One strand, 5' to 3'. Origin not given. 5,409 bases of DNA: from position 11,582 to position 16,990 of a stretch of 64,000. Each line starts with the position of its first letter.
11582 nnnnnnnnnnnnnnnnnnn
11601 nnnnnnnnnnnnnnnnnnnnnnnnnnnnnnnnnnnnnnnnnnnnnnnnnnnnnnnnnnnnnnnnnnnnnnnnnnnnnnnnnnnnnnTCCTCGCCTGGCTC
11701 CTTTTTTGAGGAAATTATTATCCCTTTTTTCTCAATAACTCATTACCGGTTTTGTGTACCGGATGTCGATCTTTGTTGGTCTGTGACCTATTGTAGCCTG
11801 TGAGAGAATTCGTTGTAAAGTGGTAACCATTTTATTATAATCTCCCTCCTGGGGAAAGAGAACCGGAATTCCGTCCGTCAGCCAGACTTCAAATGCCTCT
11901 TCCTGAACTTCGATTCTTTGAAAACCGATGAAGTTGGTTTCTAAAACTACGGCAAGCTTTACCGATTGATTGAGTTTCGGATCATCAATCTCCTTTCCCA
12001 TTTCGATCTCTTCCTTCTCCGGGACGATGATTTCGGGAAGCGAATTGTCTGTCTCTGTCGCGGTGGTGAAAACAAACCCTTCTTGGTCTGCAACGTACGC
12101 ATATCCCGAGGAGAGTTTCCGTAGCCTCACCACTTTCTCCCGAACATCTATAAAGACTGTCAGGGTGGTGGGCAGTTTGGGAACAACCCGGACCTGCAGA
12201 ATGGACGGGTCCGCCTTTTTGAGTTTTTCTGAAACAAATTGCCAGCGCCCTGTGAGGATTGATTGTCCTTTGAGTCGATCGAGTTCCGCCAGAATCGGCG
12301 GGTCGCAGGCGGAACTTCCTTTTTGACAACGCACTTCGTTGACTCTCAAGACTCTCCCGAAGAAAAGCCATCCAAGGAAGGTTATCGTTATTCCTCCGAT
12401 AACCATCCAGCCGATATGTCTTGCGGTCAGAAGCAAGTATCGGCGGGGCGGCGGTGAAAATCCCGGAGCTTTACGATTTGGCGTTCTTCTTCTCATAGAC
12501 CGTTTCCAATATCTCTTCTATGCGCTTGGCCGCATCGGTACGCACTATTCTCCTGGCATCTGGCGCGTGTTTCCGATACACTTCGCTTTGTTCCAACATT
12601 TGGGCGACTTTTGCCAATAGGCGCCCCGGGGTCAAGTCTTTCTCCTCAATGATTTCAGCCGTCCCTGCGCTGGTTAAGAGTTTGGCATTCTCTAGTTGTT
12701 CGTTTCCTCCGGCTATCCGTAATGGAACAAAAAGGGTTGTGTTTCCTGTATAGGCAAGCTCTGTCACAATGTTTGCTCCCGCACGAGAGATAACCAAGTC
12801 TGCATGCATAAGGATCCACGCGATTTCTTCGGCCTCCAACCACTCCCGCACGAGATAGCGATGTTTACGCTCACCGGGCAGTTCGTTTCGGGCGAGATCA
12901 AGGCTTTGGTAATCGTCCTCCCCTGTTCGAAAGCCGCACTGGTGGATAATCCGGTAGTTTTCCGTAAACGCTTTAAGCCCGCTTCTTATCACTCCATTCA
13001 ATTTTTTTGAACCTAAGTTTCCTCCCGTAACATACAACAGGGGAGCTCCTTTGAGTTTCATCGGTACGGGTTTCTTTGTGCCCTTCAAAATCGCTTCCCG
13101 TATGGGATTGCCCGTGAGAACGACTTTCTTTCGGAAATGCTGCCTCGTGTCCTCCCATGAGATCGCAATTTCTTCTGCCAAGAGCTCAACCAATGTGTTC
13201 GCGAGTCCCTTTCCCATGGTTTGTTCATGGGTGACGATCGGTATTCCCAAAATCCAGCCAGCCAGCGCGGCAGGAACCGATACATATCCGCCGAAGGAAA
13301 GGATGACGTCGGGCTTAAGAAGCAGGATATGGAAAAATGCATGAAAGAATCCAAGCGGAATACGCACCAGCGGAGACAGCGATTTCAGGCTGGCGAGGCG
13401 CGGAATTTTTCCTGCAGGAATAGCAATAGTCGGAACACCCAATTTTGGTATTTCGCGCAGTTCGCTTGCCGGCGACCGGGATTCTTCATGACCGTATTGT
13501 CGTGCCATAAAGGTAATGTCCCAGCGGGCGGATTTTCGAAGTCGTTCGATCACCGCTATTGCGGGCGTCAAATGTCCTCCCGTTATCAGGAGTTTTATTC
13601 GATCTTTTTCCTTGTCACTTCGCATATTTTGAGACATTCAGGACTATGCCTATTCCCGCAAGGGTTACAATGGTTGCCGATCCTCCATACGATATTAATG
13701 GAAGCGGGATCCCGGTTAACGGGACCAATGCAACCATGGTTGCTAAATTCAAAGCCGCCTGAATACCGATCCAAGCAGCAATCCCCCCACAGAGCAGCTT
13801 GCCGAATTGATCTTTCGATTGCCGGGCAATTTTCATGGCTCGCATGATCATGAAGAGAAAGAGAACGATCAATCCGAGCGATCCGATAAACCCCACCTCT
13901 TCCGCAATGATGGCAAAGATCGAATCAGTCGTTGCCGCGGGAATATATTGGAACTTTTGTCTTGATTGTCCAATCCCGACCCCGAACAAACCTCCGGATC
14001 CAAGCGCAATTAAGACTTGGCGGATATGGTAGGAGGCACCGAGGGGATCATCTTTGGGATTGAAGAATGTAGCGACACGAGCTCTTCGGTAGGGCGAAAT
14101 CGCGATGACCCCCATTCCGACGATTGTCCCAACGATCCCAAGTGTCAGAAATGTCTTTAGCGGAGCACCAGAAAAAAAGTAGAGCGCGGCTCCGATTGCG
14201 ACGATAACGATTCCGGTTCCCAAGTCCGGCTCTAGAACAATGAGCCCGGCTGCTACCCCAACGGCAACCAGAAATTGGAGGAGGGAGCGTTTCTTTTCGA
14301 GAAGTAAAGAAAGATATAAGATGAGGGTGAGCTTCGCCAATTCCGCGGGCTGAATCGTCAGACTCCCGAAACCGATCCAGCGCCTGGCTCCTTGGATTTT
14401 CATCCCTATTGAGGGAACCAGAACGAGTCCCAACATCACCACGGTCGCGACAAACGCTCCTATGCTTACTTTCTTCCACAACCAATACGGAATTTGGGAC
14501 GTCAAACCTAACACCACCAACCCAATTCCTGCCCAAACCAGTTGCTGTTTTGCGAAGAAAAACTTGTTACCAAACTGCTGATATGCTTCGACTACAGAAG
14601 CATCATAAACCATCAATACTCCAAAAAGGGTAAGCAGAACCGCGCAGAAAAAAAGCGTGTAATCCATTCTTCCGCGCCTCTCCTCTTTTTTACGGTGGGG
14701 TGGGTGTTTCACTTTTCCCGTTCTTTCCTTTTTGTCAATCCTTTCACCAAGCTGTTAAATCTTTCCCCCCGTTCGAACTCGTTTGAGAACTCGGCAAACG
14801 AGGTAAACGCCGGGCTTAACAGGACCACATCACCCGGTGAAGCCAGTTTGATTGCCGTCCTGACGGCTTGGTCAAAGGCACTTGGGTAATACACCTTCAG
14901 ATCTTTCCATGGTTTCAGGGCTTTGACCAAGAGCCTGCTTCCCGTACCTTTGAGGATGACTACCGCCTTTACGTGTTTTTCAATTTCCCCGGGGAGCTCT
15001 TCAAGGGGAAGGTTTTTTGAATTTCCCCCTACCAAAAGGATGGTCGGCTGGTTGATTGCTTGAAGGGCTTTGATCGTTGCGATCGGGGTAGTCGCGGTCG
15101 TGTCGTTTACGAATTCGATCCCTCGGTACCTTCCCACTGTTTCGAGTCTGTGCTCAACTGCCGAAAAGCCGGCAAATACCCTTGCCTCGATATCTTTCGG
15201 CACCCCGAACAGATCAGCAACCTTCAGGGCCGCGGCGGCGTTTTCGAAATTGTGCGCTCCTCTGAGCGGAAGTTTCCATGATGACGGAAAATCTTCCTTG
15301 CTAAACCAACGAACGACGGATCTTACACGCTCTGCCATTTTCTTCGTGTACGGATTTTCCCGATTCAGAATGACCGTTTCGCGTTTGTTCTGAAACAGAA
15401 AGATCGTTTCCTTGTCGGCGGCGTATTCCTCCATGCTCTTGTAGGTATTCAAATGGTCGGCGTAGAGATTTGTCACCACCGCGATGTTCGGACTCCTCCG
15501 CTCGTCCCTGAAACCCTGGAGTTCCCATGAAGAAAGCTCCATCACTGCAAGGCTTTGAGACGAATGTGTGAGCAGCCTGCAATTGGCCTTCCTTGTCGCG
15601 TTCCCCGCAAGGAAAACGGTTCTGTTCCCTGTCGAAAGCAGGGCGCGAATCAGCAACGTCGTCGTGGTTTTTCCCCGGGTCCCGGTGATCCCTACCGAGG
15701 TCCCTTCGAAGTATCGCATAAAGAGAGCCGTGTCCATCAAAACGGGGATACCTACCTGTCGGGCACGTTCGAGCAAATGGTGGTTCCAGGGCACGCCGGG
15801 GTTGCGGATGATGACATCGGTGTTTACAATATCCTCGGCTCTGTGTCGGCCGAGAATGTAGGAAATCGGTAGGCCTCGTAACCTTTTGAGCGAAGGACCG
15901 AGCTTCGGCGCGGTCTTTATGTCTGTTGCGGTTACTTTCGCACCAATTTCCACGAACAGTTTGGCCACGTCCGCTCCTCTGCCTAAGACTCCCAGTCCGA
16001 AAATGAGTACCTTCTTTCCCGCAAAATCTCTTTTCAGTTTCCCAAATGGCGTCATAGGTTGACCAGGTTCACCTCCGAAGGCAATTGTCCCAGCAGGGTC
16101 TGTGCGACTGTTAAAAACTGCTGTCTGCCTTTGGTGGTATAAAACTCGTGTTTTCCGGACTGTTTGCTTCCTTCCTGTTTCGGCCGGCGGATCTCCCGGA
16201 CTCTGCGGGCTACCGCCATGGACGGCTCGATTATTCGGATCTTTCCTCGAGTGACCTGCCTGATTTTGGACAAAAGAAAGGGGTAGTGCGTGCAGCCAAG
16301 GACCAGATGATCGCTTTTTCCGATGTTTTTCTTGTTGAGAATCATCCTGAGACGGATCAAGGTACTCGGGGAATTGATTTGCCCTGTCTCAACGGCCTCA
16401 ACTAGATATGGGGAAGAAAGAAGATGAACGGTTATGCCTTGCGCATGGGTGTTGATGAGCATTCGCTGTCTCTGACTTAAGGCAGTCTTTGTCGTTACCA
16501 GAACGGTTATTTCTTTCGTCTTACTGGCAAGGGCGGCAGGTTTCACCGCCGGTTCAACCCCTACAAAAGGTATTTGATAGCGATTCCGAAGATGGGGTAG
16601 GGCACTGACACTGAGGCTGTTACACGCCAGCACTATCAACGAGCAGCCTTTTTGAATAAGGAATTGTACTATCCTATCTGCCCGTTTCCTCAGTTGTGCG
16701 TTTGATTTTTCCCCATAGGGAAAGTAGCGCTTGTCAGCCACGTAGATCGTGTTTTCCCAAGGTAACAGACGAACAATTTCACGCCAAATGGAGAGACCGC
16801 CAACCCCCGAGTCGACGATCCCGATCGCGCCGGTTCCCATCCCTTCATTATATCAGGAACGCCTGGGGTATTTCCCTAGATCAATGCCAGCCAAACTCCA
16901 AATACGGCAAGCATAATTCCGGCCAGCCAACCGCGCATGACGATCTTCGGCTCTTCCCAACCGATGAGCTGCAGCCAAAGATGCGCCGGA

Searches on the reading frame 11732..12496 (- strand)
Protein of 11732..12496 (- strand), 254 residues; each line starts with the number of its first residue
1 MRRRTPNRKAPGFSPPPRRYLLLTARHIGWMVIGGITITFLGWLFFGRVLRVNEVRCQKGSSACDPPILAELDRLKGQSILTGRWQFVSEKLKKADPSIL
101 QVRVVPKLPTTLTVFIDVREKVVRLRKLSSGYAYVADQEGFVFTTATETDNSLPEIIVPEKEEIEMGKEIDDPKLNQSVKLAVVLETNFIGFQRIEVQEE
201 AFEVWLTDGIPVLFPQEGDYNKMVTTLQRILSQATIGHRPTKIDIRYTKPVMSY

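Call 16: search_protein_families(library=pfam, proteins=[window:11732-12496:-], max_evalue=0.001)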
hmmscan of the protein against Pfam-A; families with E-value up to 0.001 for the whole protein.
window:11732-12496:- (254 aa): 1 family
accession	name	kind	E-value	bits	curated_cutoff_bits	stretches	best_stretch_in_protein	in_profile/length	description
PF03799.20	FtsQ_DivIB_C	-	0.00019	22.7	21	1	134-246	10-114/114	Cell division protein FtsQ/DivIB, C-terminal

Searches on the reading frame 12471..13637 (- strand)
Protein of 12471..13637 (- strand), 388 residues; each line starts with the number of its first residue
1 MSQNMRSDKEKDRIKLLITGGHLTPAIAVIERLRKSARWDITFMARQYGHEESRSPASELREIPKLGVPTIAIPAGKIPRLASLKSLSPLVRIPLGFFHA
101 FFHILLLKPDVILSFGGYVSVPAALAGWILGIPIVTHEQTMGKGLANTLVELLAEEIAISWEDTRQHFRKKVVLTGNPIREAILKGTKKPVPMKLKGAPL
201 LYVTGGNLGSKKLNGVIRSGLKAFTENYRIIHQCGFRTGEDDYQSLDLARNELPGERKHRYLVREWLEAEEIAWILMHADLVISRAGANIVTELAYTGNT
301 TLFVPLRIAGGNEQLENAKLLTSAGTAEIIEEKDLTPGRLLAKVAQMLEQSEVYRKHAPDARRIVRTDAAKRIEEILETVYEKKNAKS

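Call 16: search_protein_families(library=pfam, proteins=[window:12471-13637:-], max_evalue=0.001)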
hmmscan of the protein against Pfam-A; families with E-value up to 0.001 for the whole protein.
window:12471-13637:- (388 aa): 3 families
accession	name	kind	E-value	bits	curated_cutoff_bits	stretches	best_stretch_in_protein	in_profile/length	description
PF04101.22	Glyco_tran_28_C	-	5.8e-26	91.9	22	1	201-362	2-155/166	Glycosyltransferase family 28 C-terminal domain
PF03033.26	Glyco_transf_28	-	3.4e-19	69.7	26.2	1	19-158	8-138/139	Glycosyltransferase family 28 N-terminal domain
PF13579.12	Glyco_trans_4_4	-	0.00019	22.2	29.7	1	37-142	17-105/158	Glycosyl transferase 4-like domain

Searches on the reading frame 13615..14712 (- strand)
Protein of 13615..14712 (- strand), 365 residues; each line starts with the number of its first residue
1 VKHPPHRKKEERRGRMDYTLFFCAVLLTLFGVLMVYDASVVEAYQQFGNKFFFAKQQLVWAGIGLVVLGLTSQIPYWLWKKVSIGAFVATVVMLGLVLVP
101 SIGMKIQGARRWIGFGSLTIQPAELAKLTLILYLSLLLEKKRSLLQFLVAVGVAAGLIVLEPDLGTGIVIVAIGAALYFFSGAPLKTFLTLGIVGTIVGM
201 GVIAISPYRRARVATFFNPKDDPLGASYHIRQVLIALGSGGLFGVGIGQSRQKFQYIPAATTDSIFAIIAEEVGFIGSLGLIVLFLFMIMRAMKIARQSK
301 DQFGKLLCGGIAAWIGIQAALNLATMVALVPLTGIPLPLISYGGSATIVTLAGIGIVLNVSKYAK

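Call 16: search_protein_families(library=pfam, proteins=[window:13615-14712:-], max_evalue=0.001)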
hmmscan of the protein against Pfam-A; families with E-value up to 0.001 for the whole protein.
window:13615-14712:- (365 aa): 1 family
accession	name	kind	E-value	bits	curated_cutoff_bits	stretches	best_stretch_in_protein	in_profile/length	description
PF01098.24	FTSW_RODA_SPOVE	-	1.7e-107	360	26.4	1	20-364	4-354/356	Cell cycle protein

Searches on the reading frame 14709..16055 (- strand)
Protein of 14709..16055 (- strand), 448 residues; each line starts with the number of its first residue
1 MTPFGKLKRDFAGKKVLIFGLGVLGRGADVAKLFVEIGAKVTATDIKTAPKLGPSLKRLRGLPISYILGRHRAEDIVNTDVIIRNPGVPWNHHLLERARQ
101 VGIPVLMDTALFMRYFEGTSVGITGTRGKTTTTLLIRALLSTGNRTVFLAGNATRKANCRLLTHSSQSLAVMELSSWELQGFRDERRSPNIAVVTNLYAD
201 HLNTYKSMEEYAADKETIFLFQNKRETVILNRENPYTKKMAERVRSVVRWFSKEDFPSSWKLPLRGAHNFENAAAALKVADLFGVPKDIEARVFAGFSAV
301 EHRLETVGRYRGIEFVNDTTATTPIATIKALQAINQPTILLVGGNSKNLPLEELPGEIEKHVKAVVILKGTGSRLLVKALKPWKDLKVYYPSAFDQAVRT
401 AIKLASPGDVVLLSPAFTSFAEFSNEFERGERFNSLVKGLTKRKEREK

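Call 17: search_protein_families(library=pfam, proteins=[window:14709-16055:-], max_evalue=0.001)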
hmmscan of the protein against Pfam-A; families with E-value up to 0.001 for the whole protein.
window:14709-16055:- (448 aa): 3 families
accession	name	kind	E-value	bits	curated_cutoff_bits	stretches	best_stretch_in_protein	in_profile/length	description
PF08245.18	Mur_ligase_M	-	9e-27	94.8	24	1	123-251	1-145/200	Mur ligase middle domain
PF02875.26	Mur_ligase_C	-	4.6e-14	53.8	28.4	1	302-416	1-126/127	Mur ligase, glutamate ligase domain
PF21799.2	MurD-like_N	-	1.3e-08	35.5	27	1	14-106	1-87/88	Mur ligase MurD-like, N-terminal domain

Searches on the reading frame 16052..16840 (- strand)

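Call 17: search_protein_families(library=pfam, proteins=[window:16052-16840:-], max_evalue=0.001)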
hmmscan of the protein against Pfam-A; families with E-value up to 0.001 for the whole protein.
window:16052-16840:- (262 aa): 1 family
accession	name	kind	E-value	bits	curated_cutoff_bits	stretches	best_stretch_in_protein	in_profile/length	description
PF01177.27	Asp_Glu_race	-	1.2e-15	58.3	31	1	16-212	10-209/211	Asp/Glu/Hydantoin racemase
